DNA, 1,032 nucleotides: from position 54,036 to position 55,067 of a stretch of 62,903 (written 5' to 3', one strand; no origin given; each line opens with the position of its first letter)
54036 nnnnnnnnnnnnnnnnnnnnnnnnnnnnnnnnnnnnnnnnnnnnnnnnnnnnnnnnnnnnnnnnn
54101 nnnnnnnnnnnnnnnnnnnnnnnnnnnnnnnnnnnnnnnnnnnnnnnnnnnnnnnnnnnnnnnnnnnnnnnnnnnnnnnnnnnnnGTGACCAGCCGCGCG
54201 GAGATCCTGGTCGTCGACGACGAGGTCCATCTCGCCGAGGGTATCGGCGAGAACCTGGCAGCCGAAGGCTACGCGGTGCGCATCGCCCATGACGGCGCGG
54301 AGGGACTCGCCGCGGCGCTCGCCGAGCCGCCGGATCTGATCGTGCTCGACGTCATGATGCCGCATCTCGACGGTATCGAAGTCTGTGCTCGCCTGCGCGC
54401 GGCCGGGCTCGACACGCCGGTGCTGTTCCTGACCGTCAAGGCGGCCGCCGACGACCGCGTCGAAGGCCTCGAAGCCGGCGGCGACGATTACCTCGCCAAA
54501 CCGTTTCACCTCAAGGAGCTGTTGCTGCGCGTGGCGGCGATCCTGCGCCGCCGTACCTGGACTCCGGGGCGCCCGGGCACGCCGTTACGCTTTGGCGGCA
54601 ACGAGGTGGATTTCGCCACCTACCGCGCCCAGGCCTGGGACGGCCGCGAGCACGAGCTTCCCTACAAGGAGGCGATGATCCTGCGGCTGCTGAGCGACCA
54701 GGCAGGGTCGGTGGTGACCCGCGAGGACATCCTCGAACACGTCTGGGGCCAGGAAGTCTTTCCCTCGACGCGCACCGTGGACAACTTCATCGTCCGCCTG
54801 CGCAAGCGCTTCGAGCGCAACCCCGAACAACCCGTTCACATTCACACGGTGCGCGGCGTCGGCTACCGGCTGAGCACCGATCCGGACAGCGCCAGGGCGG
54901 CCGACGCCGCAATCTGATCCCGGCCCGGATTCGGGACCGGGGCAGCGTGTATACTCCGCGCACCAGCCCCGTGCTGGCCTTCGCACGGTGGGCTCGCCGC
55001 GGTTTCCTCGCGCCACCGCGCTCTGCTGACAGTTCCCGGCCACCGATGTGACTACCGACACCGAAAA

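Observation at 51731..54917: Divergent glutamyl-tRNA-reductase paralogue heading a two-component operon next to ppsR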

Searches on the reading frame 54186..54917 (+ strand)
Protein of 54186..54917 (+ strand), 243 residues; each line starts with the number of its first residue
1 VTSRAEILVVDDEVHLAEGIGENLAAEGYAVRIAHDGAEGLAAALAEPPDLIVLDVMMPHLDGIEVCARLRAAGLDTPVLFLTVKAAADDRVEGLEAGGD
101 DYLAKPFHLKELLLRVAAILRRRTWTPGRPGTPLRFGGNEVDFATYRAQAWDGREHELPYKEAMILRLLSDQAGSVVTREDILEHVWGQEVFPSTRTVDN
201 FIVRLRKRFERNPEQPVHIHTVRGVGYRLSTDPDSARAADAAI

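Call 3: search_protein_families(library=pfam, proteins=[window:54186-54917:+], max_evalue=0.01)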
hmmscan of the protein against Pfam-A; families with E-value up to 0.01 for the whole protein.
window:54186-54917:+ (243 aa): 2 families
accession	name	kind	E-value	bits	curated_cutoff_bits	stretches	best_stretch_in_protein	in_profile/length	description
PF00072.30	Response_reg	-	1.1e-28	100.1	30.2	1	7-116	1-110/111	Response regulator receiver domain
PF00486.34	Trans_reg_C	-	1.5e-23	83.1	26.2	1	153-229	1-77/77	Transcriptional regulatory protein, C terminal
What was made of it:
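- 54186..54917 (+): HemR-like OmpR/PhoB-family response regulator (243 aa; Asp55 by position in the alignment). Pfam finds Response_reg plus Trans_reg_C (call 3).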

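Call 4: search_protein_families(library=ncbifam, proteins=[window:54186-54917:+], max_evalue=0.01)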
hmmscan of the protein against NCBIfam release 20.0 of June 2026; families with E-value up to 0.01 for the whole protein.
window:54186-54917:+ (243 aa): 102 families (the best 25 are shown)
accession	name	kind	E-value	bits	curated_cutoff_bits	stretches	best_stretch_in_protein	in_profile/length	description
NF040689.1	MtrAB_MtrA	equivalog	9.2e-54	182.1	300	1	7-229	1-218/219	MtrAB system response regulator MtrA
NF045944.1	ResRegRpaBCyano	equivalog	1.1e-53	181.9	330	1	8-229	1-227/229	response regulator transcription factor RpaB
NF040534.1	resp_reg_YycF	equivalog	9.3e-52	175.6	340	1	6-230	2-228/231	response regulator YycF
TIGR02154.1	PhoB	equivalog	1.2e-51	175.1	296.2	1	5-230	3-226/226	phosphate regulon transcriptional regulator PhoB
NF053854.1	RespRegPhoBBctds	equivalog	5.6e-50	169.8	270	1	7-229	1-224/225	two-component system response regulator PhoB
TIGR01387.1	cztR_silR_copR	subfamily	1.5e-48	165.3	279.2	1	7-229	1-218/218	heavy metal response regulator transcription factor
NF007005.1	PRK09468.1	equivalog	2.8e-47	161.2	331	1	4-230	3-232/237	osmolarity response regulator transcription factor OmpR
NF041733.1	resp_reg_CseB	equivalog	1.2e-45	155.7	350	1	6-230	2-227/228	two-component system response regulator CseB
NF008296.0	PRK11083.1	equivalog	1.3e-44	152.3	273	1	4-230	3-226/228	two-component system response regulator CreB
NF051850.1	RespRegRprY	equivalog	2.3e-43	148.3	370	1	1-233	1-230/234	response regulator transcription factor RprY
NF045991.1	RespRegCtrARhodob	equivalog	1.3e-42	146.1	350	1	7-229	3-221/224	response regulator transcription factor CtrA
NF045914.1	RespRegNblR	equivalog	1.7e-42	145.5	300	1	3-229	5-225/228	response regulator transcription factor NblR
NF008567.0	PRK11517.1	equivalog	3e-42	144.5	353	1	6-231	2-220/223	response regulator transcription factor HprR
NF041734.1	resp_reg_RppA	equivalog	2.1e-41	141.8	250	1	7-230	3-228/229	two-component system response regulator RppA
NF007982.1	PRK10710.1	equivalog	9.5e-41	139.9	380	1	4-232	7-230/235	envelope stress response regulator BaeR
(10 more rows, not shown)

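Call 32: search_solved_structures(query=window:54186-54917:+, max_evalue=1e-20)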
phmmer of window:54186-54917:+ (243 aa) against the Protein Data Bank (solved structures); distinct sequences matched with E-value up to 1e-20: 44.
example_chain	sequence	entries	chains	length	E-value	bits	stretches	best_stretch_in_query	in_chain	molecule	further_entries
1ys6_A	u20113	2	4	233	9.4e-46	159.2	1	5-229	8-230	Transcriptional regulatory protein prrA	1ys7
9ji3_J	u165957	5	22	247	4.9e-43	150.3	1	2-229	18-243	DNA-binding response regulator | Possible two component system response transcriptional positive regulator PhoP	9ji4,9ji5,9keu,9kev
3r0j_A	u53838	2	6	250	5.1e-43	150.2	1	2-229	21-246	POSSIBLE TWO COMPONENT SYSTEM RESPONSE TRANSCRIPTIONAL POSITIVE REGULATOR PHOP | Response regulator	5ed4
1kgs_A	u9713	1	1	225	6.8e-43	149.8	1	6-228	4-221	DNA BINDING RESPONSE REGULATOR D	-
2gwr_A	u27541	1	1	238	2.3e-41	144.8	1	2-230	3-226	DNA-binding response regulator mtrA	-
9dvt_R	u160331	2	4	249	3.9e-41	144.1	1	5-232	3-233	DNA-binding dual master transcriptional regulator RpaA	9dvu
2oqr_A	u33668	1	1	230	3.2e-40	141.1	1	6-229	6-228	Sensory transduction protein regX3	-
9ket_J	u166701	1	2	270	2.1e-38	135.1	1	46-229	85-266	Possible two component system response transcriptional positive regulator PhoP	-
4b09_A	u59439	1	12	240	7.9e-34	120.1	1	6-232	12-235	TRANSCRIPTIONAL REGULATORY PROTEIN BAER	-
7lz9_A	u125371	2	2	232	2.1e-33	118.8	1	6-239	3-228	Putative two-component system response regulator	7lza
4kfc_A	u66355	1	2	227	3.4e-32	114.8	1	4-229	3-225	KDP operon transcriptional regulatory protein KdpE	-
4kny_A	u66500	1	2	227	6.5e-32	113.9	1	4-229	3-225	KDP operon transcriptional regulatory protein KdpE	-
6lgq_D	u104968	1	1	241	1.6e-31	112.6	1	6-229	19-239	DNA-binding response regulator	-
1p2f_A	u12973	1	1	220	1.4e-30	109.6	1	7-229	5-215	Response Regulator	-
1mvo_A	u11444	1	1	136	2.3e-30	108.8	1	6-123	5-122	PhoP response regulator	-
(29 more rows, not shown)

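Call 54: search_protein_representatives(protein=window:54186-54917:+)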
Query: 243 residues. Proteins with E-value up to 0.001 (for the whole library): 850531; up to 1e-10: 214407; up to 1e-30: 6485. The best 150 are listed.
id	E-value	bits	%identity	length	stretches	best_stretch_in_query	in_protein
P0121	1.5e-90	318.9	66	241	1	6-234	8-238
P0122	7.8e-83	293.7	60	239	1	4-234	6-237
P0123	3.6e-70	252.2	56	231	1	5-228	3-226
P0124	4.8e-70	251.8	50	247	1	4-231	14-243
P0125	2.7e-65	236.3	52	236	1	3-232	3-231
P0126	1.1e-63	231.0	57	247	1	6-229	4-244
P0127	2.5e-60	220.0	54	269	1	2-230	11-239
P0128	3.1e-60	219.7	50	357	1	6-229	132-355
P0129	4.5e-60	219.2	36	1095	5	6-125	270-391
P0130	4.9e-60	219.1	46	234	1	3-229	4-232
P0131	1.1e-59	218.0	48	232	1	1-229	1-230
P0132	1.6e-59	217.4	37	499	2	6-229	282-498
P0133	1.6e-59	217.4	36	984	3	5-234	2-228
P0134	2.3e-59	216.9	34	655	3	6-234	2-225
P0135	4.4e-59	215.9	52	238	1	3-229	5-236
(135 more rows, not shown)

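Call 55: list_cluster_members(proteins=[P0121, P0122, P0123, P0124, P0125, P0126, P0127, P0130, P0131, P0135])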
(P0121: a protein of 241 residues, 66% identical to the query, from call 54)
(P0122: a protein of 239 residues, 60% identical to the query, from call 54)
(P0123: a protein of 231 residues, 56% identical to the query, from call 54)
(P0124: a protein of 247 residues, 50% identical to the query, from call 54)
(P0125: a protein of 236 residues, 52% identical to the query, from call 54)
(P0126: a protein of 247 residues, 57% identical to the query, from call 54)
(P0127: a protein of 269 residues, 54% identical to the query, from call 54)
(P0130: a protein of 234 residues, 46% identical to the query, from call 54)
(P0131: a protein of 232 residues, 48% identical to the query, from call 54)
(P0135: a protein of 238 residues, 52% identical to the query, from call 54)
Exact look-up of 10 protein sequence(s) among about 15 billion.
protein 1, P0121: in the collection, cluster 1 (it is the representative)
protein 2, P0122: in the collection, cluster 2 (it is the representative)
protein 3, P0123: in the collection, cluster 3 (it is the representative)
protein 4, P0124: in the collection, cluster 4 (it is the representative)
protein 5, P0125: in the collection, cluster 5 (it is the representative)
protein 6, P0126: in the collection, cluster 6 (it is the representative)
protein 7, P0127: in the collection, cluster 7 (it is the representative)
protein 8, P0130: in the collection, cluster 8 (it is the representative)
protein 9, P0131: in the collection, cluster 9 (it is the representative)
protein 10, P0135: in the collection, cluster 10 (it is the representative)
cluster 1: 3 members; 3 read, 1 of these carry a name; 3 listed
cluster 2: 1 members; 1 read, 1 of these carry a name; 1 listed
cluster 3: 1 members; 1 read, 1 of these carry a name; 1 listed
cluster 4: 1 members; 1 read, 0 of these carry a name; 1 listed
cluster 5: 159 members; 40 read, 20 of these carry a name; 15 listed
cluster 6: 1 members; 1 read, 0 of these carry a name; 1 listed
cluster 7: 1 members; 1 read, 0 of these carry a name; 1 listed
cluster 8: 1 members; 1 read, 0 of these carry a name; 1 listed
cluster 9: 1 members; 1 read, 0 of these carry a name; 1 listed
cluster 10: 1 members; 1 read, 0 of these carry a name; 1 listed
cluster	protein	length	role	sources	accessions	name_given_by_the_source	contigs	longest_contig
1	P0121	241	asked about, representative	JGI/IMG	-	-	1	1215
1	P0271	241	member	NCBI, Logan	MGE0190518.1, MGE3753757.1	MAG: response regulator transcription factor [Planctomycetota bacterium]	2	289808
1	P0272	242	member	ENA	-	-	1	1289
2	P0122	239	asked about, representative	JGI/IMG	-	two-component system alkaline phosphatase synthesis response regulator PhoP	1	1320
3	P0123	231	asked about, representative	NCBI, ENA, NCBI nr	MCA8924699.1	MAG: response regulator transcription factor [Planctomycetes bacterium] | response regulator transcription factor [Planctomycetota bacterium]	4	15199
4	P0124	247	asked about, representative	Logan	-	-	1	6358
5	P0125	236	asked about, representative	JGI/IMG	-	DNA-binding response OmpR family regulator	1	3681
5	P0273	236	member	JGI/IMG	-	two-component system alkaline phosphatase synthesis response regulator PhoP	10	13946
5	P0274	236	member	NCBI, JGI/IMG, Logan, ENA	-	DNA-binding response OmpR family regulator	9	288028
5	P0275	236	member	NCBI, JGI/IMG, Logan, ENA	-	DNA-binding response OmpR family regulator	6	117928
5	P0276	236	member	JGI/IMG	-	two-component system alkaline phosphatase synthesis response regulator PhoP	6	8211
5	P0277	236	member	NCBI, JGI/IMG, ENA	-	two-component system, OmpR family, alkaline phosphatase synthesis response regulator PhoP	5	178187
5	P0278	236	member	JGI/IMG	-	two-component system alkaline phosphatase synthesis response regulator PhoP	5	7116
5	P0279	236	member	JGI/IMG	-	two-component system alkaline phosphatase synthesis response regulator PhoP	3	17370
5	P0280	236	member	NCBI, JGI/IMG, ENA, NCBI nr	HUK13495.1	MAG TPA: response regulator transcription factor [Thermoanaerobaculaceae bacterium] | response regulator transcription factor [Thermoanaerobaculaceae bacterium]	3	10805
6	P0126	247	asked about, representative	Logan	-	-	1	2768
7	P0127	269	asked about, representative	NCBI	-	-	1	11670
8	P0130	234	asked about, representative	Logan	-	-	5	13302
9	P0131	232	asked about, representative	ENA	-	-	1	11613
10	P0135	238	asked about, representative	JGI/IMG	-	-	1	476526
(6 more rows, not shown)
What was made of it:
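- JGI annotates close relatives as PhoP/PhoB-type (call 55).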

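Call 58: find_encoding_contigs(protein=P0271, flank=10000, max_places=1)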
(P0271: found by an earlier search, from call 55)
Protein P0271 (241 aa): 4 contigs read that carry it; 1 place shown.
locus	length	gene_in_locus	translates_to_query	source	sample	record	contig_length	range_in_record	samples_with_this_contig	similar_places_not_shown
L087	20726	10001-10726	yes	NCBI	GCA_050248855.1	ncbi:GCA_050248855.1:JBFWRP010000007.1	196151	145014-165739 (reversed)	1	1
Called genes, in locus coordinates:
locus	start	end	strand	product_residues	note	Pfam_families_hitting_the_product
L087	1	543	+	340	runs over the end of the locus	-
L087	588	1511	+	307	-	-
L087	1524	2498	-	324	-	PF03190:Thioredox_DsbH, PF13899:Thioredoxin_7, PF13098:Thioredoxin_2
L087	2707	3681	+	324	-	PF00762:Ferrochelatase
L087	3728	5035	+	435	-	PF05201:GlutR_N, PF01488:Shikimate_DH, PF00745:GlutR_dimer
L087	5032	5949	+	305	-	PF01379:Porphobil_deam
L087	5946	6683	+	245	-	PF02602:HEM4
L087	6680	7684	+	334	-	PF00490:ALAD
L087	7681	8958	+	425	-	PF00202:Aminotran_3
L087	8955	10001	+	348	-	PF00512:HisKA, PF13581:HATPase_c_2 (weak), PF02518:HATPase_c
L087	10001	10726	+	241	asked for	PF00072:Response_reg, PF00486:Trans_reg_C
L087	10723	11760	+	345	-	PF01208:URO-D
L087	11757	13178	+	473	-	PF04055:Radical_SAM, PF06969:HemN_C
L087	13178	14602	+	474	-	PF01266:DAO, PF01593:Amino_oxidase, PF13450:NAD_binding_8, PF13454:NAD_binding_9 (faint)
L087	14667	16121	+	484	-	PF22599:SecDF_P1_head (weak)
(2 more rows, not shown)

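Call 59: find_encoding_contigs(protein=P0274, flank=10000, max_places=1)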
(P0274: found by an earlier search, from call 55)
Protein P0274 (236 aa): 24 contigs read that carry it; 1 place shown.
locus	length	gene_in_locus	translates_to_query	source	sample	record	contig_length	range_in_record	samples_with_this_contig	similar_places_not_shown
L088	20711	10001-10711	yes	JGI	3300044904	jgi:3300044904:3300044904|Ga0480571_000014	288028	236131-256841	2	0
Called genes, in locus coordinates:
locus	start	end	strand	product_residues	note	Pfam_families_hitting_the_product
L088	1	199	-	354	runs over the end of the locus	PF00072:Response_reg, PF01339:CheB_methylest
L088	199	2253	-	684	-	PF01627:Hpt, PF02518:HATPase_c, PF01584:CheW (weak), PF00072:Response_reg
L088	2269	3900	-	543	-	PF00015:MCPsignal, PF02743:dCache_1, PF22673:MCP-like_PDC_1 (faint)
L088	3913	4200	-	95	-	-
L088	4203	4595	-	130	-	PF01584:CheW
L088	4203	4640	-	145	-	PF01584:CheW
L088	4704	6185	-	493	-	PF00501:AMP-binding, PF13193:AMP-binding_C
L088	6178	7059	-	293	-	PF13432:TPR_16 (weak), PF00027:cNMP_binding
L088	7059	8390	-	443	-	PF01979:Amidohydro_1, PF07969:Amidohydro_3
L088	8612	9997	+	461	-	PF00512:HisKA, PF02518:HATPase_c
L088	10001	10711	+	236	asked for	PF00072:Response_reg, PF00486:Trans_reg_C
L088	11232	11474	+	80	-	-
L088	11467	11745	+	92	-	PF05016:ParE_toxin (weak)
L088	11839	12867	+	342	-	PF00154:RecA_N, PF06745:ATPase (weak), PF08423:Rad51, PF27531:MT3502_N (faint), PF21096:RecA_C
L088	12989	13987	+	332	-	PF08240:ADH_N, PF00107:ADH_zinc_N, PF13602:ADH_zinc_N_2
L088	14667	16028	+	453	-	PF00072:Response_reg, PF00158:Sigma54_activat, PF00493:MCM (weak), PF14532:Sigma54_activ_2, PF00004:AAA (weak), PF07728:AAA_5, PF25601:AAA_lid_14, PF02954:HTH_8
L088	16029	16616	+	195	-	PF00156:Pribosyltran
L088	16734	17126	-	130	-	PF10825:DUF2752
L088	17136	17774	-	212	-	PF04893:Yip1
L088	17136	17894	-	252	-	PF04893:Yip1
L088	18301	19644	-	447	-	PF00202:Aminotran_3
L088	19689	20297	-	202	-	PF05198:IF3_N, PF00707:IF3_C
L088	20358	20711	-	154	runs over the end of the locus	PF13380:CoA_binding_2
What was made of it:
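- Tried and rejected: L088 (regulator 52% identical) turned out not to be hem-linked (call 59) and was dropped as an orthologue.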
